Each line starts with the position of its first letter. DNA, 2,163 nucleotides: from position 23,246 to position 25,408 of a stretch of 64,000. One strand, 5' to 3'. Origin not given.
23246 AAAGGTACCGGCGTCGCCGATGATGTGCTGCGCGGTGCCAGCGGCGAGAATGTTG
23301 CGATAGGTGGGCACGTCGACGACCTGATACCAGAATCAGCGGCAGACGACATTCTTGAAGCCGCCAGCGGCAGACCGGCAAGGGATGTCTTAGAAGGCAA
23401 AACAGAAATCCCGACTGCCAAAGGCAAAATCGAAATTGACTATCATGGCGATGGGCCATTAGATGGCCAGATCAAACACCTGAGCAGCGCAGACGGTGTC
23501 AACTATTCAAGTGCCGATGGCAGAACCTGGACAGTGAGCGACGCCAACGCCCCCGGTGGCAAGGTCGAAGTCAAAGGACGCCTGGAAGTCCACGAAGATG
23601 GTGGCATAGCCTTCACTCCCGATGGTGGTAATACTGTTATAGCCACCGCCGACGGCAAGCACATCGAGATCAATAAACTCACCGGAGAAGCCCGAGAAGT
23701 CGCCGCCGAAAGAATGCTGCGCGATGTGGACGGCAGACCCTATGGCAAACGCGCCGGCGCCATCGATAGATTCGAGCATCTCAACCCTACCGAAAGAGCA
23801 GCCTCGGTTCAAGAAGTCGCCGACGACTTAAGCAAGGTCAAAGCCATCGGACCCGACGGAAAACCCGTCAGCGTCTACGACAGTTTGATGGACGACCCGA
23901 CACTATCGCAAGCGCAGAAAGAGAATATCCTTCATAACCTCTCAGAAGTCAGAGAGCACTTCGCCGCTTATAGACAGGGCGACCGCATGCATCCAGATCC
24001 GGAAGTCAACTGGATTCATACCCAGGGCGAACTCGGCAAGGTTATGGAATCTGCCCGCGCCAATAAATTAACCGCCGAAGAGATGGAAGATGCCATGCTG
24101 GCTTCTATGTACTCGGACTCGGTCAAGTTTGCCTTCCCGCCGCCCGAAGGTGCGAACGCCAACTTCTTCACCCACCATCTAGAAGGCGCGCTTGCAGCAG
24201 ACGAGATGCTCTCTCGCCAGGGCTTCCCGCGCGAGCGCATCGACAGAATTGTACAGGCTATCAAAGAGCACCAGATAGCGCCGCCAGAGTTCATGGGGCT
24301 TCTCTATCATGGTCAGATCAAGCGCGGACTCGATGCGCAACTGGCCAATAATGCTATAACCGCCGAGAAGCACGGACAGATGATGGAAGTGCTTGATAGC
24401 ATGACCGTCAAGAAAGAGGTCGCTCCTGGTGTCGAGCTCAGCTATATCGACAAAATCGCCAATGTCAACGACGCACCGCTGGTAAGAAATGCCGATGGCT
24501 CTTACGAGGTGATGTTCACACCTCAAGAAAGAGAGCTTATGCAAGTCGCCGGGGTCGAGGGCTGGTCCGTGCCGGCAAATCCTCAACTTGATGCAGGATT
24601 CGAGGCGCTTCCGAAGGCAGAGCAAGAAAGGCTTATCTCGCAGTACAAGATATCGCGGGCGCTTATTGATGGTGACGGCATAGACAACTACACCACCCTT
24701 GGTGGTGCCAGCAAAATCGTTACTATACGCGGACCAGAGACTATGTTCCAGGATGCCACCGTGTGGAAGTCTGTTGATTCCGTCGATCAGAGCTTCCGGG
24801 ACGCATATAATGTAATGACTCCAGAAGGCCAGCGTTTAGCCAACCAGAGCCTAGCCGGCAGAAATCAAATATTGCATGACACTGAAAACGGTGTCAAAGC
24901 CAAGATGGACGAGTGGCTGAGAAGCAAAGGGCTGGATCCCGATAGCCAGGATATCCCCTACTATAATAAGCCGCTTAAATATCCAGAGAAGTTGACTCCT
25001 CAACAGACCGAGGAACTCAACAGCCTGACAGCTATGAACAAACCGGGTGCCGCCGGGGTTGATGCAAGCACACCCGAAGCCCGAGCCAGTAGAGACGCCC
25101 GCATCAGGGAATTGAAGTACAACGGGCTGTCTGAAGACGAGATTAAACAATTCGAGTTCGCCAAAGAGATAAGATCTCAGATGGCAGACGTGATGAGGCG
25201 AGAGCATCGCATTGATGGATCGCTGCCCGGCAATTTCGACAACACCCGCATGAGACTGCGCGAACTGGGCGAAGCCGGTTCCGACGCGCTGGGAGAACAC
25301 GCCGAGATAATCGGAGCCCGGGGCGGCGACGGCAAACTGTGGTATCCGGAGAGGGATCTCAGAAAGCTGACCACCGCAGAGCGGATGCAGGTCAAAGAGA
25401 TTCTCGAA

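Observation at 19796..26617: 2273-aa acidic protein combining annexin-like repeats with a C-terminal HEMTH zincin motif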

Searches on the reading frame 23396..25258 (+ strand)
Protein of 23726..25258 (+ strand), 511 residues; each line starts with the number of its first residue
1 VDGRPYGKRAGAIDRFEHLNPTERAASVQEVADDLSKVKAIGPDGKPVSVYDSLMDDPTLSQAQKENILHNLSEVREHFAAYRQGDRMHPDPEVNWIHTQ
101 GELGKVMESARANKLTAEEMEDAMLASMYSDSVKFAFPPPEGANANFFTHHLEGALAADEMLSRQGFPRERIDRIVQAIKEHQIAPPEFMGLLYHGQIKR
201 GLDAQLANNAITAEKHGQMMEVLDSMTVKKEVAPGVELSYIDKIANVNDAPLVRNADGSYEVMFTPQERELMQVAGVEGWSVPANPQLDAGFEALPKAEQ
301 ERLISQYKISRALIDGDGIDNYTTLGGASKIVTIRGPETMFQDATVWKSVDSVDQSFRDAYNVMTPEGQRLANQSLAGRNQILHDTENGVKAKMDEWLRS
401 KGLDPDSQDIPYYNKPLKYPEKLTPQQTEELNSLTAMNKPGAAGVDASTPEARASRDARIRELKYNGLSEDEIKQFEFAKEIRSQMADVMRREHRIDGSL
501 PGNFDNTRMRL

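Call 24: search_solved_structures(query=A2, max_evalue=10, show_alignments=0)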
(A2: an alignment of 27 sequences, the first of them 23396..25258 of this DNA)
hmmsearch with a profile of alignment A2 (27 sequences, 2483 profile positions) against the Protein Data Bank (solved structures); distinct sequences matched with E-value up to 10: 99 (the best 60 are shown).
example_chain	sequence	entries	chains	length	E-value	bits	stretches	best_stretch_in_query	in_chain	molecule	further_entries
1avc_A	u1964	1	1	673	9e-22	79.5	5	186-233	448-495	ANNEXIN VI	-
1m9i_A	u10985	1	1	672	1.3e-19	72.4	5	186-234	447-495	Annexin VI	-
1aei_A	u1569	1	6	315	2.6e-15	58.1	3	802-867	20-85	ANNEXIN XII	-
2h0l_A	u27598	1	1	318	2.7e-15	58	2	802-881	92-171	Annexin A5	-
1bcz_A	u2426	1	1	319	4.5e-15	57.3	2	802-881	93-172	ANNEXIN V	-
1n42_A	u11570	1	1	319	5.3e-15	57.1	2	802-881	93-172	Annexin V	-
1g5n_A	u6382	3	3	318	6.7e-15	56.8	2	802-881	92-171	ANNEXIN V | Annexin A5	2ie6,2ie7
1bcw_A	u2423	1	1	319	6.7e-15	56.8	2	802-881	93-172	ANNEXIN V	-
1a8a_A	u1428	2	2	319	6.7e-15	56.7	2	802-881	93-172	ANNEXIN V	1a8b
2ran_A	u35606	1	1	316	7e-15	56.7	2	802-881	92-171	ANNEXIN V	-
1dm5_A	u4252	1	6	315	8.4e-15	56.4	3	802-867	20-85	ANNEXIN XII E105K MUTANT HOMOHEXAMER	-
1n41_A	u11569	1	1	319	8.5e-15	56.4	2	802-881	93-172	annexin V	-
1bc0_A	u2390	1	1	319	1.1e-14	56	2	802-881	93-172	ANNEXIN V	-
2h0m_A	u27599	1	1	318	1.4e-14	55.7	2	802-880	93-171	Annexin A5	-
1bcy_A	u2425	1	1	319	2.4e-14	54.9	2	802-881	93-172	ANNEXIN V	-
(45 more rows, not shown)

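Call 27: search_solved_structures(query=window:23726-25258:+, max_evalue=10)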
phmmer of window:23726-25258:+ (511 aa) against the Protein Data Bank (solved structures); distinct sequences matched with E-value up to 10: 0.
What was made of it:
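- Tried and rejected: phmmer of module B against the PDB gave no hits (call 27).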

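Call 42: predict_structure(alignment_id=A2)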
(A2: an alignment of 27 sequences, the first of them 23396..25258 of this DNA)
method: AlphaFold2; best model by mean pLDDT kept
length: 621 residues; sequences in the alignment: 27
mean_pLDDT: 89.0   pTM: 0.88
mean pLDDT of the five models: 89.0, 85.4, 85.3, 84.9, 83.9
residues with pLDDT >= 90: 392; 70-90: 186; 50-70: 41; < 50: 2
segments of 3 or more residues with pLDDT < 50: none
pLDDT, mean of each block of 10 residues (from residue 1): 75 86 87 86 85 72 87 88 87 88 84 77 73 92 95 96 97 97 90 64 83 97 97 96 72 77 91 90 95 91 93 91 96 96 85 95 88 93 90 94 93 95 96 94 88 94 93 96 96 94 97 97 97 91 81 63 90 96 97 95 92 69 54
secondary structure, 60 per line:
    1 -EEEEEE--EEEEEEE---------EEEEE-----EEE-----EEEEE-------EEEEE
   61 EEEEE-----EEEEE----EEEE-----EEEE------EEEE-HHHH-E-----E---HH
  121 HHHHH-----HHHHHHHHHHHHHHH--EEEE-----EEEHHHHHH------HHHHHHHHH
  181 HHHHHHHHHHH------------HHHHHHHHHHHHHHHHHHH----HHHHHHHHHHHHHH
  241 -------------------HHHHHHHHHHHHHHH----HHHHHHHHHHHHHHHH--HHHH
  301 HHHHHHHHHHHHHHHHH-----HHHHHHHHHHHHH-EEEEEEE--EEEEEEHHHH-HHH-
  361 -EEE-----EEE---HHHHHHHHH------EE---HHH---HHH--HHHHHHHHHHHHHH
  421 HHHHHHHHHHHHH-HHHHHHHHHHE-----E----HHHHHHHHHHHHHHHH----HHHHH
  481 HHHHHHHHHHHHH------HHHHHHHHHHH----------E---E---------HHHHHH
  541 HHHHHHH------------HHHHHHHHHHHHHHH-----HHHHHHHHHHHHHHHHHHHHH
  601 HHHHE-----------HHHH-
elements in order: E2-7 E10-16 E26-30 E36-38 E44-48 E56-65 E71-75 E80-83 E89-92 E99-102 H104-107 H119-125 H131-145 E148-151 E157-159 H160-165 H172-191 H204-222 H227-240 H260-274 H279-294 H297-317 H323-335 E337-343 E346-351 H352-355 E362-364 E370-372 H376-384 H407-433 H435-444 H456-471 H476-493 H500-510 H535-547 H560-574 H580-604 H617-620
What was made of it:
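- On HD/PDE phosphohydrolase superfamily: The model has pLDDT 89 (call 42).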
